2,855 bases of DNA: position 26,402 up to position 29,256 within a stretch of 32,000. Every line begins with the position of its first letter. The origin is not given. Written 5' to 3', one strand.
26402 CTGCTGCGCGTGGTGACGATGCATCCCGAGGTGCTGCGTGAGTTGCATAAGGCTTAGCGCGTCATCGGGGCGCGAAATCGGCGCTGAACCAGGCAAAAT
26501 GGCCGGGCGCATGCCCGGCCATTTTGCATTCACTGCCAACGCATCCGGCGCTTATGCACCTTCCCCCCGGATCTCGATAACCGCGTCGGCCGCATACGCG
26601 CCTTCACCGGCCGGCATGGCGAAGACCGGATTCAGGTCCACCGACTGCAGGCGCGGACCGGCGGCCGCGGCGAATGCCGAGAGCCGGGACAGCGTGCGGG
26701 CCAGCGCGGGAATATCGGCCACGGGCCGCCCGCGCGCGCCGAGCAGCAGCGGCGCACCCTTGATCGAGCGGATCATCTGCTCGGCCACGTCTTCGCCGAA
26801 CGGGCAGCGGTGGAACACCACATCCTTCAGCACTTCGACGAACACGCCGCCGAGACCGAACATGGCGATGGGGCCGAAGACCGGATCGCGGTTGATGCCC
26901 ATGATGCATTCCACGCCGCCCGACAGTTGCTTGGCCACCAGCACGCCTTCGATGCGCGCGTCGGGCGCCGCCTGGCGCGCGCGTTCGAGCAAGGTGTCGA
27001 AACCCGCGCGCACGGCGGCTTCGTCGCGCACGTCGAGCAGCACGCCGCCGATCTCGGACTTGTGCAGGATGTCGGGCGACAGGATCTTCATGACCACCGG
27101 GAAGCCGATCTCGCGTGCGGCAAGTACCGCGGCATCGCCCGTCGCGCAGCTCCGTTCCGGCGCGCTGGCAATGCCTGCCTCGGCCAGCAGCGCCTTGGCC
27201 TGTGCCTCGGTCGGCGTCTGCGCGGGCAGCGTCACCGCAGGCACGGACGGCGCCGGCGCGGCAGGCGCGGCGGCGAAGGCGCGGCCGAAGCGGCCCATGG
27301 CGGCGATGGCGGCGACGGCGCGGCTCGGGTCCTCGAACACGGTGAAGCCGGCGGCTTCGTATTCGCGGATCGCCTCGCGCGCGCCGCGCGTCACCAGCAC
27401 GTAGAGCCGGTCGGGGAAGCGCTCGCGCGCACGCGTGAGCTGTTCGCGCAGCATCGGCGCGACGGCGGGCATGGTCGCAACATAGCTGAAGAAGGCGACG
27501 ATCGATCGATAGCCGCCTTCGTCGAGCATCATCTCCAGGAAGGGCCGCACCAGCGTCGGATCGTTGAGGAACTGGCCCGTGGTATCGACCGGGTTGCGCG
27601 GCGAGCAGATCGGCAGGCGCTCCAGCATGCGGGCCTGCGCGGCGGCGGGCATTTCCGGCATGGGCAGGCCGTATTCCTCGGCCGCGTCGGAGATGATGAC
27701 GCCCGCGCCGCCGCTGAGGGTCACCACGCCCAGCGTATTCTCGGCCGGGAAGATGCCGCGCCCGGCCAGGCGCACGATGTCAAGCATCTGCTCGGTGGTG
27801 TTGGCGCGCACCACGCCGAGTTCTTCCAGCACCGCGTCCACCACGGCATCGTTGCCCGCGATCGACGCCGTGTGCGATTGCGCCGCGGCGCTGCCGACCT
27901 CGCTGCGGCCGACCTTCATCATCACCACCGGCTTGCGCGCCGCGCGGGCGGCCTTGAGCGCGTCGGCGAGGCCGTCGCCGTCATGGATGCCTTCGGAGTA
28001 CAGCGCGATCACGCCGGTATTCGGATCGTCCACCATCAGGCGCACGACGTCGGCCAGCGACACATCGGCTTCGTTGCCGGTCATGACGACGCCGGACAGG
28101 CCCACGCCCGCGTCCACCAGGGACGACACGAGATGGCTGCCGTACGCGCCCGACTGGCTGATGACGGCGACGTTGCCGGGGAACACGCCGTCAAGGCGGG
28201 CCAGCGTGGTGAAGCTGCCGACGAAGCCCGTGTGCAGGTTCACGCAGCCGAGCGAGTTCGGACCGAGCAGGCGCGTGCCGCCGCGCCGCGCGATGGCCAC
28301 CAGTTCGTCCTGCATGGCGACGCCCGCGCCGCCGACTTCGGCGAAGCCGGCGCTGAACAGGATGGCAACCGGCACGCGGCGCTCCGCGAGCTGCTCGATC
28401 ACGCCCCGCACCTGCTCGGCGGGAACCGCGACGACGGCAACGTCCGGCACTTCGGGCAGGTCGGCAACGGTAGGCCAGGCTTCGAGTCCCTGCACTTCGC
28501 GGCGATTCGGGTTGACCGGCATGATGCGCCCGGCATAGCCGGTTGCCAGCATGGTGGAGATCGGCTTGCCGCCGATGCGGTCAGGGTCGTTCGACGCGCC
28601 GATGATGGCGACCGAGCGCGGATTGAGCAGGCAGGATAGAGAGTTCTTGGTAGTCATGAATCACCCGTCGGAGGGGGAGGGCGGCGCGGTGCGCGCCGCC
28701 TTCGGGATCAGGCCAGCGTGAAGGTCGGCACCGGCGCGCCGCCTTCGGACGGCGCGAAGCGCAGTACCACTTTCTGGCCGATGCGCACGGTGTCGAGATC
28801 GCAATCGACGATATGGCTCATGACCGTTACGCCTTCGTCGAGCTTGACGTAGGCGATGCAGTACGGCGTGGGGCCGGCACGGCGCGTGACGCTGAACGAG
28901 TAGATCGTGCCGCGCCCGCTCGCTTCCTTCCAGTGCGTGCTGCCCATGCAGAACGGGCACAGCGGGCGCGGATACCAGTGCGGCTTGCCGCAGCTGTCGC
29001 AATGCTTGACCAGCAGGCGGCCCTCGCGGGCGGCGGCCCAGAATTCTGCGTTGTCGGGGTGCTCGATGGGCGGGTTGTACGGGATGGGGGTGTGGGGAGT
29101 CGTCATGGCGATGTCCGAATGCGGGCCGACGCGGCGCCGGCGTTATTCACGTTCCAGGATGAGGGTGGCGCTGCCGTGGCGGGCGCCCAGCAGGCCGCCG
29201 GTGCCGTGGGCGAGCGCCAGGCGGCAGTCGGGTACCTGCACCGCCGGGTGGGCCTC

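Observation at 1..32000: Island that rebuilds the peroxisomal / steroid-side-chain toolkit for 2-methyl-branched acyl-CoAs, with no ring-cleavage genes in view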

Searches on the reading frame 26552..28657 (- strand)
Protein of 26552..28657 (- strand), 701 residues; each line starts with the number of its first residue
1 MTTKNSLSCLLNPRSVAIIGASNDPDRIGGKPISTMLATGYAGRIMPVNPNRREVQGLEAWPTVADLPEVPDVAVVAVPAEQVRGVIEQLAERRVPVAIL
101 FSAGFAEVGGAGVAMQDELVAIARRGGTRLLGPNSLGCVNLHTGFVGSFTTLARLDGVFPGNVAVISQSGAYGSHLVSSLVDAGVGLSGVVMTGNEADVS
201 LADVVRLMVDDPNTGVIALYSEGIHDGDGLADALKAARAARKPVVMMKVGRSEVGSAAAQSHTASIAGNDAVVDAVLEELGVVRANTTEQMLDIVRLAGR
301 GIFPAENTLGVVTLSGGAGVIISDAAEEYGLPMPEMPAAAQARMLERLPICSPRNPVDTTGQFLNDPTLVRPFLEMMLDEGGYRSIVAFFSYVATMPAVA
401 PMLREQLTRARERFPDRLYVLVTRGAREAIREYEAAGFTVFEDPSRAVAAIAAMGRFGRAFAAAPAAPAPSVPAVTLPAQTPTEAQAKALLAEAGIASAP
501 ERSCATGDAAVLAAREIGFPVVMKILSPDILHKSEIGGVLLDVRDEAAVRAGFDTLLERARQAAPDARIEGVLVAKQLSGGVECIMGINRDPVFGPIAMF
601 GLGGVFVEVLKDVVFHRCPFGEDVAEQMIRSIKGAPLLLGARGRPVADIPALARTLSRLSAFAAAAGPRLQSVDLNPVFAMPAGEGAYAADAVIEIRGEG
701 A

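Call 10: search_protein_families(library=pfam, proteins=[window:26552-28657:-], max_evalue=0.01)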
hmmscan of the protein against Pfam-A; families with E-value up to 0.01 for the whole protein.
window:26552-28657:- (701 aa): 5 families
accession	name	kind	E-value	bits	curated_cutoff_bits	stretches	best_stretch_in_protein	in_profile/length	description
PF13549.11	ATP-grasp_5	-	5.6e-67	225.8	27.6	1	481-696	9-221/221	ATP-grasp domain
PF13607.11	Succ_CoA_lig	-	1.4e-45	154.9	27.4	1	160-297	1-137/138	Succinyl-CoA ligase like flavodoxin domain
PF13380.12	CoA_binding_2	-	2.3e-23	83.3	22.8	1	14-138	1-113/116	CoA binding domain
PF02629.25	CoA_binding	-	4.6e-11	43.8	22.3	1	14-104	4-97/97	CoA binding domain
PF19045.5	Ligase_CoA_2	-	7.3e-05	23.3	23.7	1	311-399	3-91/162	Ligase-CoA domain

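Call 13: search_protein_families(library=ncbifam, proteins=[window:26552-28657:-], max_evalue=1e-10)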
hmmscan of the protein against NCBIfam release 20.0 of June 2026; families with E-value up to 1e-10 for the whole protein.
window:26552-28657:- (701 aa): 4 families
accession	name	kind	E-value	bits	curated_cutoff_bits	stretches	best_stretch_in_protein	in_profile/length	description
NF045494.1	AcCoALig_Archglob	equivalog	3.2e-132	442.2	1200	2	4-456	215-661/665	acetate--CoA ligase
NF045493.1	HydDutCoALig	equivalog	1.3e-119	400.8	1300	1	8-694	4-696/698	4-hydroxybutyrate--CoA ligase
TIGR02717.1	AcCoA-syn-alpha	equivalog_domain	1.3e-106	356.9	567.15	1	7-456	1-445/447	acetate--CoA ligase alpha subunit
NF045492.1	HydPropCoALig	equivalog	2.1e-101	340.4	1300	2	7-459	248-698/700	3-hydroxypropionate--CoA ligase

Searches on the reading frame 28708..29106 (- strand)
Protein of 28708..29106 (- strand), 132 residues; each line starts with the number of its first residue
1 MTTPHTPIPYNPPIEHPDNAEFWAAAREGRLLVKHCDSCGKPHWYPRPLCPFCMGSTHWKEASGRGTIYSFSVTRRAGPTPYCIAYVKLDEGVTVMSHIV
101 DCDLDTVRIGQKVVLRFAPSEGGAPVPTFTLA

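Call 10: search_protein_families(library=pfam, proteins=[window:28708-29106:-], max_evalue=0.01)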
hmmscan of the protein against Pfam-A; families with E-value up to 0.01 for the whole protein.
window:28708-29106:- (132 aa): 2 families
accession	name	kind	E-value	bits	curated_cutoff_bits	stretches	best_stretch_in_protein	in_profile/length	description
PF01796.24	OB_ChsH2_C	-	8.5e-21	74.1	27.1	1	59-117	1-64/65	ChsH2, C-terminal OB-fold domain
PF12172.15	zf-ChsH2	-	2.9e-13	49.8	23.2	1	23-57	1-34/37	ChsH2, rubredoxin-like zinc ribbon domain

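Call 13: search_protein_families(library=ncbifam, proteins=[window:28708-29106:-], max_evalue=1e-10)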
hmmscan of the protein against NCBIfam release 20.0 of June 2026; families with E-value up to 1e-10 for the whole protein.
window:28708-29106:- (132 aa): 0 families
